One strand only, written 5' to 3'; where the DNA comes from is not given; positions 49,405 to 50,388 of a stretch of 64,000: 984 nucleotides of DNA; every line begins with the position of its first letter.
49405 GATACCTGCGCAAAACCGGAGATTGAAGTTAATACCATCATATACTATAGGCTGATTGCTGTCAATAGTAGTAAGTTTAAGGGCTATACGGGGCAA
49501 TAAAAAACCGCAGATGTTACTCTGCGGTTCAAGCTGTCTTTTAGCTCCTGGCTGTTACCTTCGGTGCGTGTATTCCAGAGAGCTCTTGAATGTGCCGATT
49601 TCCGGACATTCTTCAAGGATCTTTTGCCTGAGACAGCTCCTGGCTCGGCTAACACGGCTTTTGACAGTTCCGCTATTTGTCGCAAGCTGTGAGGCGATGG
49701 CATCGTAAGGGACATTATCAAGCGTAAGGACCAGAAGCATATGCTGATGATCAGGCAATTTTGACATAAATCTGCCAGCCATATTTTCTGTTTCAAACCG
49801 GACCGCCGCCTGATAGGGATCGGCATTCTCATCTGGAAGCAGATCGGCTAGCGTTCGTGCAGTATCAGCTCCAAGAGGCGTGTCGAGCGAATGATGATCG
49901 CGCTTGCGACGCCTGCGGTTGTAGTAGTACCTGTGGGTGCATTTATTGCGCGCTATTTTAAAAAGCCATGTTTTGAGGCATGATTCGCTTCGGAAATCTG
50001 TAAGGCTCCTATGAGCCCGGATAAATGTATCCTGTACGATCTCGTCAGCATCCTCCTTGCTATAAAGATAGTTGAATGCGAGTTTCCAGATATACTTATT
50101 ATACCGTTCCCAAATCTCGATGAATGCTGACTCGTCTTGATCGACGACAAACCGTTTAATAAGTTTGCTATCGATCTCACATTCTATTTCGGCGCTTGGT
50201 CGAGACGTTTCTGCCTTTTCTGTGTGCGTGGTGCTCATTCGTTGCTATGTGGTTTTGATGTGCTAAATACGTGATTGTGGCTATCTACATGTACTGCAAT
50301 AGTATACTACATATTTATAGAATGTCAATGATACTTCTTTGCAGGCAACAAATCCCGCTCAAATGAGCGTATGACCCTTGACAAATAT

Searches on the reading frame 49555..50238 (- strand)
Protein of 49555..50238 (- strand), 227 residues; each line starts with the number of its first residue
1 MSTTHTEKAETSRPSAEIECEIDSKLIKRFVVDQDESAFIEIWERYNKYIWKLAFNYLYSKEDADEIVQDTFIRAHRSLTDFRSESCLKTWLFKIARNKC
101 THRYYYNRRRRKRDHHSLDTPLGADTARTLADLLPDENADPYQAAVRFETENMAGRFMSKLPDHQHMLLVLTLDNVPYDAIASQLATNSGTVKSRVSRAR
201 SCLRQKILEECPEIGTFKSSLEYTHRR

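Call 84: search_protein_families(library=pfam, proteins=[window:49555-50238:-], max_evalue=0.001)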
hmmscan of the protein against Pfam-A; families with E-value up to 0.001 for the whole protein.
window:49555-50238:- (227 aa): 3 families
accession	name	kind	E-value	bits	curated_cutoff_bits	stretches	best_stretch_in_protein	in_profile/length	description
PF04542.20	Sigma70_r2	-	2.5e-13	50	24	1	43-109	2-70/71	Sigma-70 region 2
PF08281.18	Sigma70_r4_2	-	1.7e-09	37.6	25.7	1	156-203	6-54/54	Sigma-70, region 4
PF04545.22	Sigma70_r4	-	0.00063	19.6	24.1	0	158-205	2-50/50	Sigma-70, region 4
